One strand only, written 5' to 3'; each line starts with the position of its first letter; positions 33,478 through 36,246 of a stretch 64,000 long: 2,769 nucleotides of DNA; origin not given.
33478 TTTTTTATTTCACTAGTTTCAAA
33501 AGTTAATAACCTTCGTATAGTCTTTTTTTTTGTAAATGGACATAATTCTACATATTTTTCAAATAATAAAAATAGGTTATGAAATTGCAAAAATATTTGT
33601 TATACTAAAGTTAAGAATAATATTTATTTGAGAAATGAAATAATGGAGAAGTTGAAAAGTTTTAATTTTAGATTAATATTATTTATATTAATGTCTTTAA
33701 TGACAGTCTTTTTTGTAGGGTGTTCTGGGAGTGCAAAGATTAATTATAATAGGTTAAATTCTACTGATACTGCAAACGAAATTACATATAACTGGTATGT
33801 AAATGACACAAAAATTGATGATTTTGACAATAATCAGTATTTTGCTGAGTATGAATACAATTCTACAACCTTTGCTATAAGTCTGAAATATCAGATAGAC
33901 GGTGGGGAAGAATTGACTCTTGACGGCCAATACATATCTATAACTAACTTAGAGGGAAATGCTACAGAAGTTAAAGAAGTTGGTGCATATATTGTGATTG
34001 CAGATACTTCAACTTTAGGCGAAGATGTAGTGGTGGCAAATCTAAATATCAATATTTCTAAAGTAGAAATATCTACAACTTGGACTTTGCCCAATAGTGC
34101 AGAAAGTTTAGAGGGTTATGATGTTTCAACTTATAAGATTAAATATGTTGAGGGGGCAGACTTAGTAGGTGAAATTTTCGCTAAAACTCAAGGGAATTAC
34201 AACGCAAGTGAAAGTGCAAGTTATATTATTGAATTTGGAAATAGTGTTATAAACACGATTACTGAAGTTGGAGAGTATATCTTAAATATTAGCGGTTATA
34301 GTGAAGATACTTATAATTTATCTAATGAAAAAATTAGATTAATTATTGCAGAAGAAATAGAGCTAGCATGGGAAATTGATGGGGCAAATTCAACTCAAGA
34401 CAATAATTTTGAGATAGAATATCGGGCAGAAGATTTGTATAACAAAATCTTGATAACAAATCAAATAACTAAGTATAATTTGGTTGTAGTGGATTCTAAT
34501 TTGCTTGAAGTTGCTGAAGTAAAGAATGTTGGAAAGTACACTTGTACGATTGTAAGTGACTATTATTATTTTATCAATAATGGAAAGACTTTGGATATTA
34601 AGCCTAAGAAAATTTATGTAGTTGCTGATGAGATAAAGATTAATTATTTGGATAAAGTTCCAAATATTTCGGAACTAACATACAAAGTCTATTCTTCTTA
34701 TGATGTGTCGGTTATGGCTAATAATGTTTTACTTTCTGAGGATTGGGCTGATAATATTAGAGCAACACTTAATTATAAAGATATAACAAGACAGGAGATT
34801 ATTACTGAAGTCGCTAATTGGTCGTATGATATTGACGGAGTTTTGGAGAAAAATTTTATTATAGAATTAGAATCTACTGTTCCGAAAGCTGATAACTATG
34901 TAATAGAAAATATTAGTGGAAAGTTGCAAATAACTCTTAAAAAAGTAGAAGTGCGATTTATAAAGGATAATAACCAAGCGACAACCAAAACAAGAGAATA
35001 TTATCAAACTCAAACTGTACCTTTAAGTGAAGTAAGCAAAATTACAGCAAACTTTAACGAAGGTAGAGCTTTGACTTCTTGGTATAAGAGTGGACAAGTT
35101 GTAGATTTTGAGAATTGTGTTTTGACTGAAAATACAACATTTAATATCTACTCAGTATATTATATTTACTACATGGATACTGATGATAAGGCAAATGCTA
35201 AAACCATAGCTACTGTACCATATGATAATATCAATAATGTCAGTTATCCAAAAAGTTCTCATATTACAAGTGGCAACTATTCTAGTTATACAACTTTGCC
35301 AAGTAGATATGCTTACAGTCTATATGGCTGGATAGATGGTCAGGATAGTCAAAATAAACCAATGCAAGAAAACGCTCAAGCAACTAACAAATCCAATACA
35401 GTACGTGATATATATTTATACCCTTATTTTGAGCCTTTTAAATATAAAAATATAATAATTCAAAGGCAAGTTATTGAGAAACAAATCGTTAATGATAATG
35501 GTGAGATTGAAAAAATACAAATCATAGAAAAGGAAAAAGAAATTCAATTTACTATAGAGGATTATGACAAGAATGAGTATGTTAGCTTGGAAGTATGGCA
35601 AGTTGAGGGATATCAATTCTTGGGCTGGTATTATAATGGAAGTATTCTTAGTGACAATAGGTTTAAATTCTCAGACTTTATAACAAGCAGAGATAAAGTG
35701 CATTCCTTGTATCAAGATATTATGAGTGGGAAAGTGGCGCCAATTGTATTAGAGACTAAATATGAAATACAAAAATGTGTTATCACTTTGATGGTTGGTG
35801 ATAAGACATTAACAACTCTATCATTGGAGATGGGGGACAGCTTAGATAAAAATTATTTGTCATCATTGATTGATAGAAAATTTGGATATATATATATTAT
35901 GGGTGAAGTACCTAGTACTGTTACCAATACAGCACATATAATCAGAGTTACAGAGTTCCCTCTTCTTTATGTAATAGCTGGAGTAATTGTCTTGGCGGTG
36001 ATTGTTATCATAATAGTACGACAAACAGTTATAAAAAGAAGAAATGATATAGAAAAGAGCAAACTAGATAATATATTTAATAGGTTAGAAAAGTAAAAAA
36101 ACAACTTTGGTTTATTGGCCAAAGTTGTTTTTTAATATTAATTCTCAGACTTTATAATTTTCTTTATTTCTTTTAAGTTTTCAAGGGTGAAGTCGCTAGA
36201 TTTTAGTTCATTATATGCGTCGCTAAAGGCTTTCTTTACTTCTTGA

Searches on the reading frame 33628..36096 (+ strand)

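Call 7: search_protein_families(library=pfam, proteins=[window:33628-36096:+], max_evalue=0.001)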
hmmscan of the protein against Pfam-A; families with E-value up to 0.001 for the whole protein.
window:33628-36096:+ (822 aa): 0 families

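Call 46: search_protein_families(library=pfam, proteins=[window:33628-36096:+], max_evalue=0.01)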
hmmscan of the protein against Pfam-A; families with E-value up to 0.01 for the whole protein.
window:33628-36096:+ (822 aa): 1 family
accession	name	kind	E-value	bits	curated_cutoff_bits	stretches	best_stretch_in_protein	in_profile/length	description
PF09479.16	Flg_new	-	0.0018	18.8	27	0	649-682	20-51/65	Listeria-Bacteroides repeat domain (List_Bact_rpt)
